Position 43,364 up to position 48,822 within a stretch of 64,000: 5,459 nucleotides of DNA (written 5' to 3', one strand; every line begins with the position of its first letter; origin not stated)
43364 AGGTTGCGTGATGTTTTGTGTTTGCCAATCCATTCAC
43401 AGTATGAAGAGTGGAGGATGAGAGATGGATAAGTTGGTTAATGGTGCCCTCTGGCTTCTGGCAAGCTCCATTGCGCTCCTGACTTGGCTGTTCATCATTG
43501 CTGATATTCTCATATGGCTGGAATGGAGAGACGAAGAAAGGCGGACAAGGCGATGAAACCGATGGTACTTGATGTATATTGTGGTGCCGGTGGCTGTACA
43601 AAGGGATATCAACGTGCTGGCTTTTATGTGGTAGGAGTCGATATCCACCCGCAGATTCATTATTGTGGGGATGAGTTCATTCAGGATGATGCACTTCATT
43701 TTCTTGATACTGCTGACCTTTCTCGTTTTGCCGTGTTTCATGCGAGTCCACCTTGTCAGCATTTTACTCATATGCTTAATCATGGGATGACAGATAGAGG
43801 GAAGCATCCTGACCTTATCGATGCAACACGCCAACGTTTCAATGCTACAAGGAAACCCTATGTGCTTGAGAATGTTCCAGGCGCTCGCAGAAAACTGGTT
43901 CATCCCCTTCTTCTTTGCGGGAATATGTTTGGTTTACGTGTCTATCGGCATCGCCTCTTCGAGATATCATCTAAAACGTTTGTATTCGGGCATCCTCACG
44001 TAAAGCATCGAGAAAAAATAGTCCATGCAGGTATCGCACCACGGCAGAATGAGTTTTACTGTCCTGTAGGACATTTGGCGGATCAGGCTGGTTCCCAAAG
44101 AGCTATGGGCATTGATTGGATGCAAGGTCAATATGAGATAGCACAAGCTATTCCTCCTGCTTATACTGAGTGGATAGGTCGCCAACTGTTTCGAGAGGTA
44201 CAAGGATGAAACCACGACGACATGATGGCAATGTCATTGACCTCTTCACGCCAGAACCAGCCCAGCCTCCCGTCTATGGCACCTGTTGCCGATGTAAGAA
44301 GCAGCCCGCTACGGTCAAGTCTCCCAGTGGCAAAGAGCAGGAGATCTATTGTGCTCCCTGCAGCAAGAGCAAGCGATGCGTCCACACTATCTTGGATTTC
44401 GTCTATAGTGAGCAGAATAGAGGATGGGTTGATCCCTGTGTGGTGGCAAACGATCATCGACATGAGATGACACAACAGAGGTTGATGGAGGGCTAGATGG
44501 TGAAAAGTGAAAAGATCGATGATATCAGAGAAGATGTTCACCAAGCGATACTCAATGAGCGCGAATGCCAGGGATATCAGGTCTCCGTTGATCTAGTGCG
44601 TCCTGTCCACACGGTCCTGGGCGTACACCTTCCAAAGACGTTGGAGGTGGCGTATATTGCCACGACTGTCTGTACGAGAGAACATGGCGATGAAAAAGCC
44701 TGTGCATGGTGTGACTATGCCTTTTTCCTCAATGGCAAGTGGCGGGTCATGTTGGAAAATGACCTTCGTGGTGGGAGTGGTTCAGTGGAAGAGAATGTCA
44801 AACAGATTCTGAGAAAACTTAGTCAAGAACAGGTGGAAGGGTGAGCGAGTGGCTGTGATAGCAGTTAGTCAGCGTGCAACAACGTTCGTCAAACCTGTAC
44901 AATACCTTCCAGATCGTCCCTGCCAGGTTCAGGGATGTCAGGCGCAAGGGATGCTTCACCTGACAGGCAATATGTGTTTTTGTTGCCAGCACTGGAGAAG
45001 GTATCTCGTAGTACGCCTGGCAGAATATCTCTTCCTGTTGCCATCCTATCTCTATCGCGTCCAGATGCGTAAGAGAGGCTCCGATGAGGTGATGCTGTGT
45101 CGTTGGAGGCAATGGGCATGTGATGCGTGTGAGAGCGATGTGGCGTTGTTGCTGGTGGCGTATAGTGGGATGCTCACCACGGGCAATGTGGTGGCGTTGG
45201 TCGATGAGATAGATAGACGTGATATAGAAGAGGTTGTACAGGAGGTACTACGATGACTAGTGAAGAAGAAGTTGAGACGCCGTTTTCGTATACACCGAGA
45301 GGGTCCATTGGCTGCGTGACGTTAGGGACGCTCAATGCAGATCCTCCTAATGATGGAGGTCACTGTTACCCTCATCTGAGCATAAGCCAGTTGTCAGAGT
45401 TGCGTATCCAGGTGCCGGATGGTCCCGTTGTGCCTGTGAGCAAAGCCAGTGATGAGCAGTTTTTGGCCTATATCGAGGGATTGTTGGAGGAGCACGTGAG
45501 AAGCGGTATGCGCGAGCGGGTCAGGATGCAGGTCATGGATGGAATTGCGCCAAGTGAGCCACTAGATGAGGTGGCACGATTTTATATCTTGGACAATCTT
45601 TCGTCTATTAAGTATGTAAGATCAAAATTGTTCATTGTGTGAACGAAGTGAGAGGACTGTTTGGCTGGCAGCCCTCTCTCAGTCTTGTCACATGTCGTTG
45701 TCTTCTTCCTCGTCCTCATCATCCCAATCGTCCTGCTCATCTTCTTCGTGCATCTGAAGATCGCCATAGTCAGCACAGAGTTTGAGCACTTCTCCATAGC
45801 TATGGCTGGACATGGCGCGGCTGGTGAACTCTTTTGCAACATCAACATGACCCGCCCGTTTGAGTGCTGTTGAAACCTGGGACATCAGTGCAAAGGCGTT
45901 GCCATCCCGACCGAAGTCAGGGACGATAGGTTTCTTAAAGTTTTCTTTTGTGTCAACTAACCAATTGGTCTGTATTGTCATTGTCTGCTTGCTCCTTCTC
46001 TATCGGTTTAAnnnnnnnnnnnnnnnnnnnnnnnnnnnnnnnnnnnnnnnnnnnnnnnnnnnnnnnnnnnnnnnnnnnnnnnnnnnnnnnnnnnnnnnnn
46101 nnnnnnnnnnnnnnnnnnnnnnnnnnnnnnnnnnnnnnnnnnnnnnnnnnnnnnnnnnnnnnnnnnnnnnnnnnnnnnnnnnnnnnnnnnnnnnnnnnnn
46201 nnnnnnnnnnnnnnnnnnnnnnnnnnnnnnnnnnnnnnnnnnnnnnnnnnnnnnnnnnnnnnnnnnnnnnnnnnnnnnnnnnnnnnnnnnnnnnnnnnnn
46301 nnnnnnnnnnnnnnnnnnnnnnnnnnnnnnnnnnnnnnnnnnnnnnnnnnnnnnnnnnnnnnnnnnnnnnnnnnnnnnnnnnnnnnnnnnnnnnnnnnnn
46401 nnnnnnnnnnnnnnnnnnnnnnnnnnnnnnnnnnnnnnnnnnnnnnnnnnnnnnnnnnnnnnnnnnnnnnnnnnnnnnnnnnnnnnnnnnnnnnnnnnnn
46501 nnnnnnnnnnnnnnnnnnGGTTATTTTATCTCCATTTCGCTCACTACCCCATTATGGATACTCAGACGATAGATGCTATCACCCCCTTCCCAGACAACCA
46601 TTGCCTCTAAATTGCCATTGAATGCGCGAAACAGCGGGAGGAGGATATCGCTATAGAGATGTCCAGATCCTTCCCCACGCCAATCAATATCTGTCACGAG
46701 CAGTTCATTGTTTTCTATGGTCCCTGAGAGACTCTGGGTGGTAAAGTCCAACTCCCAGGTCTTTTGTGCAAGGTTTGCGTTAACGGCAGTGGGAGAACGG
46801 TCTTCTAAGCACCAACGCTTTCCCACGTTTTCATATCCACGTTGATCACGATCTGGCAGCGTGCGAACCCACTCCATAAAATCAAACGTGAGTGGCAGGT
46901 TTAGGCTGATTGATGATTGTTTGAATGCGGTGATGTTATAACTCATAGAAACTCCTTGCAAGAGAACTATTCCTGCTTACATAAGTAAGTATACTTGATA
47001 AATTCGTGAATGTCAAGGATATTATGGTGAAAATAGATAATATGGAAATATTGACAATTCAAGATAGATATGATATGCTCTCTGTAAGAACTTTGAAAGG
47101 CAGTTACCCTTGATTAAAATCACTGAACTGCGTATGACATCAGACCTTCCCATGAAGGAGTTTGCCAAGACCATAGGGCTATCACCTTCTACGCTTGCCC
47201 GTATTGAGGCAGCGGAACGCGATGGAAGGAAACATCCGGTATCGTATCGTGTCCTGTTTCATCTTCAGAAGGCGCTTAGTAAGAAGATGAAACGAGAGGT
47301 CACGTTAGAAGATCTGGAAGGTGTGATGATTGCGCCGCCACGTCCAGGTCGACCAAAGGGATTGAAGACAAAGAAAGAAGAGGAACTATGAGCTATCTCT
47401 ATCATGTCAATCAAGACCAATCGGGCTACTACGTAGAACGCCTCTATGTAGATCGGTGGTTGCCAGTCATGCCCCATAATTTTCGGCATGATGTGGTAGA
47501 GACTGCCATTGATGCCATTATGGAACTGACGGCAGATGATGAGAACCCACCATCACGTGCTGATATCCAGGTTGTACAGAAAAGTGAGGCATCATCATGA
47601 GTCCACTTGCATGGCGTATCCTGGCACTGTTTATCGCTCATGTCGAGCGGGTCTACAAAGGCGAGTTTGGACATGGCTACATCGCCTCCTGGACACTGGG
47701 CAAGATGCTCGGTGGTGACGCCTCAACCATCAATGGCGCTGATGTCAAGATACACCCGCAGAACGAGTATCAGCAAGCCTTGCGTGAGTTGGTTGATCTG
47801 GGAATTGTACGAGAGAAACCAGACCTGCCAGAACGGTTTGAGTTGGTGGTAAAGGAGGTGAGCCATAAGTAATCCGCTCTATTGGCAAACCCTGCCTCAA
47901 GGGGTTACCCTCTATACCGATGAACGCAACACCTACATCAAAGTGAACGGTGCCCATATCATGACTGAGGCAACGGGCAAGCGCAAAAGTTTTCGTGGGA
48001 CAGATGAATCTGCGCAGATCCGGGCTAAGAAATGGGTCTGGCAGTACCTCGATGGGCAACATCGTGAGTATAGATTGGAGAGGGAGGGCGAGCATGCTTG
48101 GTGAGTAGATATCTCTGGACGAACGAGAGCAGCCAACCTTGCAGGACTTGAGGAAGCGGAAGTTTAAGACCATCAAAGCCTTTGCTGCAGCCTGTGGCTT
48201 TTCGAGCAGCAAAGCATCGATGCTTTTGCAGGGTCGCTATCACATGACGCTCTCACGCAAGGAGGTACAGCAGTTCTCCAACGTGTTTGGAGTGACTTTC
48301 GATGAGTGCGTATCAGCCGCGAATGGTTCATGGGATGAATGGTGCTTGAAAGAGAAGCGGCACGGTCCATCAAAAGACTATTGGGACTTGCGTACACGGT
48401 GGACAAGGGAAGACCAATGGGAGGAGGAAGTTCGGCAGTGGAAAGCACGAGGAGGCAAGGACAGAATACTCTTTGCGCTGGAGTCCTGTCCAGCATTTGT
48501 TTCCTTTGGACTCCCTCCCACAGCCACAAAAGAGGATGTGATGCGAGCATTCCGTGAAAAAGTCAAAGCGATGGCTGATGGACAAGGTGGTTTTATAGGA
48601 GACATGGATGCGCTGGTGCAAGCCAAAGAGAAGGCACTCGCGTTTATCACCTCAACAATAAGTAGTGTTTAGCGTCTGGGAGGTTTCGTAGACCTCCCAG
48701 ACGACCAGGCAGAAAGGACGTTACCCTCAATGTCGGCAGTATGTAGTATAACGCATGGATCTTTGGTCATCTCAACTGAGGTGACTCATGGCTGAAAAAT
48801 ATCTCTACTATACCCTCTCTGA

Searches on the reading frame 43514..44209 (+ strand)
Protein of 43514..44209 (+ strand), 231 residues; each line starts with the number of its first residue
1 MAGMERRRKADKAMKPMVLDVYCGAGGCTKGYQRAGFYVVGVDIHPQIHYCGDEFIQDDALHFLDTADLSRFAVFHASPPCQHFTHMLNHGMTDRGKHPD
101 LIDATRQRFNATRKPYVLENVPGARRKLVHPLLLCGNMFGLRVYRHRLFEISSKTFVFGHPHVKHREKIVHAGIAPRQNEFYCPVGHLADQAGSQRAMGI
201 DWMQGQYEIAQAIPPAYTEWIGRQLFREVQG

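Call 11: search_protein_families(library=pfam, proteins=[window:43514-44209:+], max_evalue=0.001)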
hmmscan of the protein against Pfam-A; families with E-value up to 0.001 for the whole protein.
window:43514-44209:+ (231 aa): 0 families

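Call 82: search_protein_families(library=phrogs, proteins=[window:43514-44209:+], max_evalue=0.001)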
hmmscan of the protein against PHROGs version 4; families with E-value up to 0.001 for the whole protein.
window:43514-44209:+ (231 aa): 4 families
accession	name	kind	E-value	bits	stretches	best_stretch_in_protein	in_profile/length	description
phrog_363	-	other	1.6e-36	127.1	1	9-228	47-217/327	DNA methyltransferase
phrog_116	-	other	9.8e-08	31.8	1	7-125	199-326/779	DNA methyltransferase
phrog_757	-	other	1.4e-06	28.6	1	8-127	7-134/247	DNA methyltransferase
phrog_5999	-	other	0.00071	20.6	0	17-87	4-84/109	DNA methyltransferase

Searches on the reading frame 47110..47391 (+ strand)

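Call 104: search_protein_families(library=pfam, proteins=[window:47110-47391:+], max_evalue=0.001)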
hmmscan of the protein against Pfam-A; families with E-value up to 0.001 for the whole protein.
window:47110-47391:+ (93 aa): 2 families
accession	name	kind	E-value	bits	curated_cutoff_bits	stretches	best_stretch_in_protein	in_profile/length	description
PF01381.28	HTH_3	-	1.8e-05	25.1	23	1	6-37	3-34/55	Helix-turn-helix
PF20432.4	Xre-like-HTH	-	0.00067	20.3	25.8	0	11-37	22-47/63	Antitoxin Xre-like helix-turn-helix domain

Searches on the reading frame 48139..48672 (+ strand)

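Call 5: search_protein_families(library=pfam, proteins=[window:48139-48672:+], max_evalue=0.01)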
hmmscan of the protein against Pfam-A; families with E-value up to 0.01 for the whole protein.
window:48139-48672:+ (177 aa): 1 family
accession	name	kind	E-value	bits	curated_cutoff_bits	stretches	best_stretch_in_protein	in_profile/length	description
PF13560.12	HTH_31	-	0.0005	20.8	27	1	3-53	8-57/64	Helix-turn-helix domain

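Call 13: search_protein_families(library=ncbifam, proteins=[window:48139-48672:+], max_evalue=0.01)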
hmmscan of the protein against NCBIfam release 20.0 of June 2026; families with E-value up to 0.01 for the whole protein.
window:48139-48672:+ (177 aa): 0 families

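Call 41: search_protein_families(library=phrogs, proteins=[window:48139-48672:+], max_evalue=0.001)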
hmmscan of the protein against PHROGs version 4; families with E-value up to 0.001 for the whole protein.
window:48139-48672:+ (177 aa): 0 families
